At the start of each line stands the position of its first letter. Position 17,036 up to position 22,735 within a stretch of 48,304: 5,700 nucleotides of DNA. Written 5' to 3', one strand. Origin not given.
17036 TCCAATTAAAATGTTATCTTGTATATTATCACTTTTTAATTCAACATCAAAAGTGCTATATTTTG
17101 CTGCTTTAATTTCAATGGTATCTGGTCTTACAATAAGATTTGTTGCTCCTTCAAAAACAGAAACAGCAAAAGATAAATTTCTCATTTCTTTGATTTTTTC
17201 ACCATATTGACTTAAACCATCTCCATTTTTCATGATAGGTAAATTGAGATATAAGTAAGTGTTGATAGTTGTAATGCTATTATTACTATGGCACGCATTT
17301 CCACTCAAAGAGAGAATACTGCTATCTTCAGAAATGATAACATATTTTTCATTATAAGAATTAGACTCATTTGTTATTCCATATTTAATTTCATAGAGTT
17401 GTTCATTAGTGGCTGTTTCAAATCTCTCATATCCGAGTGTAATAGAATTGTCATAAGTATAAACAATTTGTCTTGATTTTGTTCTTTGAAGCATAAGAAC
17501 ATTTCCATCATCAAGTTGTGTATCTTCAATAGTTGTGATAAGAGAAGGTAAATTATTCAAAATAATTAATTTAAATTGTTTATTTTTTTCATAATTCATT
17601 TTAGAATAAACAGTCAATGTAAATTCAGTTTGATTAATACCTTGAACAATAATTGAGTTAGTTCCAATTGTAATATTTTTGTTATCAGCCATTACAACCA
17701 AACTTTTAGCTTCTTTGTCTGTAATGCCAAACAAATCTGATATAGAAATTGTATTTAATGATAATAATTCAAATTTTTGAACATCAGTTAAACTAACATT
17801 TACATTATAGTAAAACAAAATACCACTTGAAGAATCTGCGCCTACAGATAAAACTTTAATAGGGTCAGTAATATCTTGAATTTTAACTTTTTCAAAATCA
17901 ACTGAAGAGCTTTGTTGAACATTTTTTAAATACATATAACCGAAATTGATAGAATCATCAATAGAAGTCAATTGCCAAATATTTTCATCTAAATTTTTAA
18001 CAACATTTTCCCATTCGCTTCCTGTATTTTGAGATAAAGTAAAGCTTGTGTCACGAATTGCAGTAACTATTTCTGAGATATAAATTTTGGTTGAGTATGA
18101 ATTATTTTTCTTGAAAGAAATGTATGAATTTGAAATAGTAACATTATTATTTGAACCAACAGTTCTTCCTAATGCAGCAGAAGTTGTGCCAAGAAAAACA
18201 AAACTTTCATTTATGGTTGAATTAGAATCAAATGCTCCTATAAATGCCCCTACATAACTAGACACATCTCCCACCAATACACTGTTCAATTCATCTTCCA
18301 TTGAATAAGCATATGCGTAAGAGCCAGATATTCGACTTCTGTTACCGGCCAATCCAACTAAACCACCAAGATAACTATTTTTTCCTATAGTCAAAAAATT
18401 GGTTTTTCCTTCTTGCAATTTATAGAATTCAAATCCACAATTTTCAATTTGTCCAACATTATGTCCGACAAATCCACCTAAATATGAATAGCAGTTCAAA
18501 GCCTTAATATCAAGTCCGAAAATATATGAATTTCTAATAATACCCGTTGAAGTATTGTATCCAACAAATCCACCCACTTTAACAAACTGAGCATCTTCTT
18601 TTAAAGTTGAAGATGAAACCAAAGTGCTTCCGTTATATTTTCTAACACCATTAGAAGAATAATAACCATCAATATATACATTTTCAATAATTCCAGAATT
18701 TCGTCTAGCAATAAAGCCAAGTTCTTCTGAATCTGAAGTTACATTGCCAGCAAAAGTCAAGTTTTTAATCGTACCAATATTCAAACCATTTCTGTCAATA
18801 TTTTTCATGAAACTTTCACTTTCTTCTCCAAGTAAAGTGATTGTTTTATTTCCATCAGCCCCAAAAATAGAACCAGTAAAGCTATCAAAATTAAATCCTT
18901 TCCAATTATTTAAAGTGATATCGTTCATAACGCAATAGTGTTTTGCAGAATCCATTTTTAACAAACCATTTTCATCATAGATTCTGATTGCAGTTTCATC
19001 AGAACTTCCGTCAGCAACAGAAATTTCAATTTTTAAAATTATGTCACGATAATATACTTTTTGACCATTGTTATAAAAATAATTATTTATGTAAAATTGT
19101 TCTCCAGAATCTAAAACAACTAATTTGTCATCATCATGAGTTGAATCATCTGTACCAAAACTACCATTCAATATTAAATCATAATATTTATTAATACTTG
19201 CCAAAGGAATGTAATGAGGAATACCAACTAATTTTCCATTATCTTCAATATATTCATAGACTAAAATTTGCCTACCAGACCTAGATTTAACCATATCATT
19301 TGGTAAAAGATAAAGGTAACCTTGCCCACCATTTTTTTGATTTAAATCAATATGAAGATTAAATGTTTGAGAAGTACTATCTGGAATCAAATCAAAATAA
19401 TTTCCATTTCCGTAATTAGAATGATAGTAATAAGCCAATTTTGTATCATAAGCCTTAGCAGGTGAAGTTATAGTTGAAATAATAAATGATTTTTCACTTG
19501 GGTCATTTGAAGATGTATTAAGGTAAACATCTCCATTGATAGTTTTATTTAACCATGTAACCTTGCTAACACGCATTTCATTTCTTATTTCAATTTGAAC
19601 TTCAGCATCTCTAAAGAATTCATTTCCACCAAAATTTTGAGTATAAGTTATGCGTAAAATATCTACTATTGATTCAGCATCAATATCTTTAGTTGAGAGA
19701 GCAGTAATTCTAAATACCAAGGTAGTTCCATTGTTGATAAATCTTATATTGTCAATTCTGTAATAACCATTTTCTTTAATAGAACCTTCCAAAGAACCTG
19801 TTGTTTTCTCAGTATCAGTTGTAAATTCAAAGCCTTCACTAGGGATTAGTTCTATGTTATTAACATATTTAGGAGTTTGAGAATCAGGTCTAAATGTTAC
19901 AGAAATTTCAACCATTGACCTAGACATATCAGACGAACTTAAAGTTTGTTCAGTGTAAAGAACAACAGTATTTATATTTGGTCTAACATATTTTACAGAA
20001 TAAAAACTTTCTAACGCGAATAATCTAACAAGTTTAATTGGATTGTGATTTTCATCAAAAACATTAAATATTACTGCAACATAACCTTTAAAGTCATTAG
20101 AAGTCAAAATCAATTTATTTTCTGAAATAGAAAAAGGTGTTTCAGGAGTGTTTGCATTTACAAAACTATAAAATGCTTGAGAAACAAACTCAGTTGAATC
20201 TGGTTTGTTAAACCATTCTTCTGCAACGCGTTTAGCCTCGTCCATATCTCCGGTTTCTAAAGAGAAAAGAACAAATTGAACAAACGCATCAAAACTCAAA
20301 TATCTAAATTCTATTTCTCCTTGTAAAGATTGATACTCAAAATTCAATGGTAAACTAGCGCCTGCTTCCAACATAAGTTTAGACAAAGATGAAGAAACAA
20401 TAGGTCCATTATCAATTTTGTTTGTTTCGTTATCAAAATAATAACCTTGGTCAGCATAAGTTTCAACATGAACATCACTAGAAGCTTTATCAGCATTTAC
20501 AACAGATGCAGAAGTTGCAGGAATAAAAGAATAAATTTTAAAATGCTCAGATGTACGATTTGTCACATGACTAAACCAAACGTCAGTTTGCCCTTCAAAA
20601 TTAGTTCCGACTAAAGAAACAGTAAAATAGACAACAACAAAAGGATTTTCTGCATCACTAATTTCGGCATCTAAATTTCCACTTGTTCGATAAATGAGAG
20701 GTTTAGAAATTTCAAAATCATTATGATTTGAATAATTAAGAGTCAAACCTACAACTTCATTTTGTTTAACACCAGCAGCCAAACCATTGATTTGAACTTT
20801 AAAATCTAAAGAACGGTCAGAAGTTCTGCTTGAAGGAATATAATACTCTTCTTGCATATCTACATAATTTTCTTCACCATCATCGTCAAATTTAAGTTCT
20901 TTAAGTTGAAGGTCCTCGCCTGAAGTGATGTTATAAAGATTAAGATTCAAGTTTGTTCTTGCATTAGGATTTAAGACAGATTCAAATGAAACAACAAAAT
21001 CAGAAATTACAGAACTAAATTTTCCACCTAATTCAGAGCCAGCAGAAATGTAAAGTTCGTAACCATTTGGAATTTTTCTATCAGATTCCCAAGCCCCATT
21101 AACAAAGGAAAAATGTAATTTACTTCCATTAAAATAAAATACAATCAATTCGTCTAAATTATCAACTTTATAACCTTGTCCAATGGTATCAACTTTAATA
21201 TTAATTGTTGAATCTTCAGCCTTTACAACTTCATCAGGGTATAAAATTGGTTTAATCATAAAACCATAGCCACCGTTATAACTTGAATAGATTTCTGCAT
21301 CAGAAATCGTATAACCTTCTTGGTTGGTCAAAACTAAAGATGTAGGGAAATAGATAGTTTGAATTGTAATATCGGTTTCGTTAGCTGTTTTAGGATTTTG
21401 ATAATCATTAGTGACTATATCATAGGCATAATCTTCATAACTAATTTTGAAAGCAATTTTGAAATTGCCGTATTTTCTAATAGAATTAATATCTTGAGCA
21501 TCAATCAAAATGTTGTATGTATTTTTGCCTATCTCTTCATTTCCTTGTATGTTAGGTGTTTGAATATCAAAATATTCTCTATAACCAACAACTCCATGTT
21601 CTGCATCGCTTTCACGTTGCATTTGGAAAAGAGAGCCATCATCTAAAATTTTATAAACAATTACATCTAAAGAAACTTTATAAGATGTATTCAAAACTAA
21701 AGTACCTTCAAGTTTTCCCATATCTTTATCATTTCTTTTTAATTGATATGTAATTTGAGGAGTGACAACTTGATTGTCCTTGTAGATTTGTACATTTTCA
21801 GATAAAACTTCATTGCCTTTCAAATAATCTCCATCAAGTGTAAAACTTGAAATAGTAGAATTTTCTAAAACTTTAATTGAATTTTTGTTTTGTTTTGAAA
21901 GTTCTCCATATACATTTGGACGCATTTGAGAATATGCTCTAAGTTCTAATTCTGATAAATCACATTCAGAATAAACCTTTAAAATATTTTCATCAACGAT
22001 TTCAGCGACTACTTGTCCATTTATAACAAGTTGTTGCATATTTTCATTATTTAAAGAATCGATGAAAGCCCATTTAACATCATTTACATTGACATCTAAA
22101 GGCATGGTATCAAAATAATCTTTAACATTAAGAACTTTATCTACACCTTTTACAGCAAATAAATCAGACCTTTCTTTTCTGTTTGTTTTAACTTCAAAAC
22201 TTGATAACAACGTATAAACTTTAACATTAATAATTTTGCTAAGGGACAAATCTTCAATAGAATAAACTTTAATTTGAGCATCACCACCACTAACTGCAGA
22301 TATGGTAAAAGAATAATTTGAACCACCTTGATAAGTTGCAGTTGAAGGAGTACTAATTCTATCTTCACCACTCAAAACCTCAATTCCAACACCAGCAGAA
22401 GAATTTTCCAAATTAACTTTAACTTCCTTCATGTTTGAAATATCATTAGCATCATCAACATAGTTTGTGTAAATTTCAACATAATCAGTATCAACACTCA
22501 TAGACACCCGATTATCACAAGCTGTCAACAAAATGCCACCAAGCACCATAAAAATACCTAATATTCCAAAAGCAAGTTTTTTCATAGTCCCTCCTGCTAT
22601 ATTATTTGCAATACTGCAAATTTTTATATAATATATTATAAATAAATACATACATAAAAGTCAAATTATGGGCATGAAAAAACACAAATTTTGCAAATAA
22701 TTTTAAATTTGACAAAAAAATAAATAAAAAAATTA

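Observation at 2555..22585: One 20,031-nt ORF encodes a 6,676-aa lipid-anchored giant surface protein of unknown function (about 41% of the window)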

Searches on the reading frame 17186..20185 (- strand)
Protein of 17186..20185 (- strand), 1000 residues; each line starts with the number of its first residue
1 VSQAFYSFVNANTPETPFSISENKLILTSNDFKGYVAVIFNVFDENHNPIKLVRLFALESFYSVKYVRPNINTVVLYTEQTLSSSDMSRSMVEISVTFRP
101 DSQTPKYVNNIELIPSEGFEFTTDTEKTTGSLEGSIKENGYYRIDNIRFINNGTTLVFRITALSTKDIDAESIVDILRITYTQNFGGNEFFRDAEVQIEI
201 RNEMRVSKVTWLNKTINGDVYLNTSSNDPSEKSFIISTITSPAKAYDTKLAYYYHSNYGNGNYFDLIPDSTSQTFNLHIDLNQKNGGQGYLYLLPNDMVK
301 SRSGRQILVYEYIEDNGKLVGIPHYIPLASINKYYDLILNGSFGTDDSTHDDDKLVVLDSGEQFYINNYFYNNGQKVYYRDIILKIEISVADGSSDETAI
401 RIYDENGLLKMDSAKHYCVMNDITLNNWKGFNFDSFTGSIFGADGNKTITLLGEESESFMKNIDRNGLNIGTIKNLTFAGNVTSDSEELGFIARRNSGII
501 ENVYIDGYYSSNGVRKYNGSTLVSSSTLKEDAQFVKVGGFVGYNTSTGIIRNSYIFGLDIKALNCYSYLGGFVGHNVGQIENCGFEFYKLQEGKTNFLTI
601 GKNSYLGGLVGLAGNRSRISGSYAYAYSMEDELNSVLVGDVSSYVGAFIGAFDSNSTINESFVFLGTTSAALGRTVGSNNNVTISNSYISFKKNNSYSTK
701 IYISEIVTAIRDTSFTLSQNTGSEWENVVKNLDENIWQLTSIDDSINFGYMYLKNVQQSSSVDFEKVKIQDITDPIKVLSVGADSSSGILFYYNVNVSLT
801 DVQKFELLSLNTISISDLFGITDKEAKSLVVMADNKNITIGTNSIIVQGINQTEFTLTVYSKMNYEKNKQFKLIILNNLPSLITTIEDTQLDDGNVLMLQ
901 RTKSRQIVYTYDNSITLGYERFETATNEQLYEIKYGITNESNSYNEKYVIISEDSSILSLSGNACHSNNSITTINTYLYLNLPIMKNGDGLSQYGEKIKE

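Call 6: search_protein_families(library=pfam, proteins=[window:17186-20185:-], max_evalue=0.1)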
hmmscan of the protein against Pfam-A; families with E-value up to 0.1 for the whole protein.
window:17186-20185:- (1000 aa): 1 family
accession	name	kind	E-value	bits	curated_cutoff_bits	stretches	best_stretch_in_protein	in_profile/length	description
PF07581.17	Glug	-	4.2e-08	33.5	20.5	2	537-557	5-25/28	The GLUG motif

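Call 22: search_protein_families(library=ncbifam, proteins=[window:17186-20185:-], max_evalue=0.1)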
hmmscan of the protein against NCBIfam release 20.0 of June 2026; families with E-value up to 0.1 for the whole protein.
window:17186-20185:- (1000 aa): 0 families

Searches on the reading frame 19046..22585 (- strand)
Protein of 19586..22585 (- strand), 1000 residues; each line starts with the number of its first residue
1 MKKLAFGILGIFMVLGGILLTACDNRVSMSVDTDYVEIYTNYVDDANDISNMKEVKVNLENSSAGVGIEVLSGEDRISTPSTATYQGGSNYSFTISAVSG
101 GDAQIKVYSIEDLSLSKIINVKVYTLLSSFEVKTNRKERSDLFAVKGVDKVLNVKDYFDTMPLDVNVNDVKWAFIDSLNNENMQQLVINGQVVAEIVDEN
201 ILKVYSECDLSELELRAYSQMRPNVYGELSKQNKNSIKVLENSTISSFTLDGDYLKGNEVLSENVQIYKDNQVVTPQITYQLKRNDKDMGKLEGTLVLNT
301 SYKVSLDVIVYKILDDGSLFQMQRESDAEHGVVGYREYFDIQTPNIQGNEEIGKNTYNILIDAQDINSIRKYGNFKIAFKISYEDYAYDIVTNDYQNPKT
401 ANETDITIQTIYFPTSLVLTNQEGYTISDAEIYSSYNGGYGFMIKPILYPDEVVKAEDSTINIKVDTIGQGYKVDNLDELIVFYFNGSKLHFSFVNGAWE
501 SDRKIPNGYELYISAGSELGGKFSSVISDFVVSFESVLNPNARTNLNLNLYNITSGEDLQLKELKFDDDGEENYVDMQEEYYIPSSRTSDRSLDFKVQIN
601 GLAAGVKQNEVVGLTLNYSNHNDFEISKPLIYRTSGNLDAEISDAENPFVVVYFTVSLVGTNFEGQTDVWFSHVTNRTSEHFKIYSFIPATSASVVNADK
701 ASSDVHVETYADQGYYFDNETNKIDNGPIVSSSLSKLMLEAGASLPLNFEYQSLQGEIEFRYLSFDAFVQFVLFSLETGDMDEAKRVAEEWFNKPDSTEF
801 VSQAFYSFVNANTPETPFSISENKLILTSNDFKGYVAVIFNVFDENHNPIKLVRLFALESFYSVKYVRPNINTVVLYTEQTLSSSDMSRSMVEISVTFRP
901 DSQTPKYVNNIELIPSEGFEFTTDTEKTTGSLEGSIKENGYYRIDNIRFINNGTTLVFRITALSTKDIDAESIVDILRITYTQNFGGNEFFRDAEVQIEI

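Call 6: search_protein_families(library=pfam, proteins=[window:19586-22585:-], max_evalue=0.1)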
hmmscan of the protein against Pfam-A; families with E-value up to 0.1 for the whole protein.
window:19586-22585:- (1000 aa): 0 families

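Call 17: find_related_loci(query=window:19586-22585:-, collection=genome_contigs, flank=10000)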
Query window:19586-22585:- (1000 aa) in genome_contigs; peptide patterns used: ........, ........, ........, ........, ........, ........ (x = any residue, [..] = any of these).
16 stretches matched a pattern, but none encodes a relative of the query by tblastn (E <= 1e-3).

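Call 22: search_protein_families(library=ncbifam, proteins=[window:19586-22585:-], max_evalue=0.1)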
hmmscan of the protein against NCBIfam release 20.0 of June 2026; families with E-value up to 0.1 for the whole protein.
window:19586-22585:- (1000 aa): 1 family
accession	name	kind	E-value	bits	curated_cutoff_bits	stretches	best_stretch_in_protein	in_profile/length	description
NF009682.0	PRK13203.1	equivalog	0.054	13.5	129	0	460-517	12-67/104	urease subunit beta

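Call 85: find_homologous_proteins(query=A7, max_evalue=0.001)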
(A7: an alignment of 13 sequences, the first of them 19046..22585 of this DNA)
Query A7 (13 sequences) (1180 aa, profile of the alignment): 1 proteins with E <= 0.001 among 8000 candidates.
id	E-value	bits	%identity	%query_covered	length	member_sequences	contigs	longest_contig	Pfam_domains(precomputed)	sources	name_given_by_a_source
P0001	0.0e+0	1392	32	100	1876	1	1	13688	-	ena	-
